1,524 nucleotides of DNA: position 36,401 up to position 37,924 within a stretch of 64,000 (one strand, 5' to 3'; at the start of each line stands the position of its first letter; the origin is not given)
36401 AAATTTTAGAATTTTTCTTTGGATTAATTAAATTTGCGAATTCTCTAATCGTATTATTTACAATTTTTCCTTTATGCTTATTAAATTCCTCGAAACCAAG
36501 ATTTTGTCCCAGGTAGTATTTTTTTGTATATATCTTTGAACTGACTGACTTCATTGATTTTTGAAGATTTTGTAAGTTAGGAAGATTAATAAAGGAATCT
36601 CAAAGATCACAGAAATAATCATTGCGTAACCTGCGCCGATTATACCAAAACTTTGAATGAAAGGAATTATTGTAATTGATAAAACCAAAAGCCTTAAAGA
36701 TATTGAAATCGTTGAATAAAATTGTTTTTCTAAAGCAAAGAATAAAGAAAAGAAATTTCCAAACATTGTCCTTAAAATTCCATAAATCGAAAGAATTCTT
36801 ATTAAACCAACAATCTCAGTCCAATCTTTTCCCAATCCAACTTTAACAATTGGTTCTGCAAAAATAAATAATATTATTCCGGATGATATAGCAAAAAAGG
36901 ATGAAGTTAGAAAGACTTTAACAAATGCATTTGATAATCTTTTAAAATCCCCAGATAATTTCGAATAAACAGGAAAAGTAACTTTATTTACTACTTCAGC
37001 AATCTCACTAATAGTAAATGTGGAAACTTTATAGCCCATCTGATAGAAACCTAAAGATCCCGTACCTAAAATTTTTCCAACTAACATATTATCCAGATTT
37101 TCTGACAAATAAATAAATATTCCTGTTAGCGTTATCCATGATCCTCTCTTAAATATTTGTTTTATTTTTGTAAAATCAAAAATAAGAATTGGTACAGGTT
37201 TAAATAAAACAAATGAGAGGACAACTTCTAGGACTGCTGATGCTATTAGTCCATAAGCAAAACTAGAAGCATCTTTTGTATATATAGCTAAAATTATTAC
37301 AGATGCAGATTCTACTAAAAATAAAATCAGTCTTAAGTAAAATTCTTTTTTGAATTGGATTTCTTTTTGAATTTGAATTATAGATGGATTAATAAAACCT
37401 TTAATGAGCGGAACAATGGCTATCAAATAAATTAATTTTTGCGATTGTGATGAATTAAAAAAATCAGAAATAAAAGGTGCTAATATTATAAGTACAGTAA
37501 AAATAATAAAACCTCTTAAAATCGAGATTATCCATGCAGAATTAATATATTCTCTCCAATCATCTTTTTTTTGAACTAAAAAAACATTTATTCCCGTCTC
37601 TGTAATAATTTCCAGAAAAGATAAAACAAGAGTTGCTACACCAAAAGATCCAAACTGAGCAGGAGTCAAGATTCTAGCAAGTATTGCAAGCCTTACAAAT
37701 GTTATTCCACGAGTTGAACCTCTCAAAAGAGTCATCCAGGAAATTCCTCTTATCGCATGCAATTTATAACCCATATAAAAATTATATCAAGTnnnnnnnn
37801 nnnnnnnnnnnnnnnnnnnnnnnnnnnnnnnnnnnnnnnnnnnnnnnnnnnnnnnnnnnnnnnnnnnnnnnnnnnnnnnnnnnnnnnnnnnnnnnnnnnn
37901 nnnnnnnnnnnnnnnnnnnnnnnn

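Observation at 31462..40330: Two giant GT2-polytopic membrane fusion proteins (732 and 845 aa) suggesting synthase-type processive or coupled glycosyl transfer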

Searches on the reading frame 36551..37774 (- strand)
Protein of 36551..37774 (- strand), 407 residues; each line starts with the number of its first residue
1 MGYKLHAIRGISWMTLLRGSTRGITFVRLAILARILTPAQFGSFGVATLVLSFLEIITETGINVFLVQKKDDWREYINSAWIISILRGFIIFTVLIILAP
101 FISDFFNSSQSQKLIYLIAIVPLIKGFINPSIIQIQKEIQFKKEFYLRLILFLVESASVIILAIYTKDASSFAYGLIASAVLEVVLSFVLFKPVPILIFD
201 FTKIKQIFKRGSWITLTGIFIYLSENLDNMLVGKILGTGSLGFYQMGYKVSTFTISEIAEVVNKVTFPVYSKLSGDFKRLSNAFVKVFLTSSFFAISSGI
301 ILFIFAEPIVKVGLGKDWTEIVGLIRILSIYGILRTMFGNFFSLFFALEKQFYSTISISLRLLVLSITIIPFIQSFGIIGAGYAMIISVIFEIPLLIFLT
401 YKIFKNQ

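Call 35: search_protein_families(library=pfam, proteins=[window:36551-37774:-], max_evalue=0.001)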
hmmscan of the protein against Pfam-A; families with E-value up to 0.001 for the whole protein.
window:36551-37774:- (407 aa): 3 families
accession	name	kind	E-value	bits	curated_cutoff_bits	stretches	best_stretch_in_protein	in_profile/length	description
PF13440.11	Polysacc_synt_3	-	1.7e-67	228.2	23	1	31-322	1-292/293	Polysaccharide biosynthesis protein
PF01943.22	Polysacc_synt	-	3e-30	106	28.2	1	9-273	3-273/274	Polysaccharide biosynthesis protein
PF05975.17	EcsB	-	0.0001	21.8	30.7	1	63-195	81-208/383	Bacterial ABC transporter protein EcsB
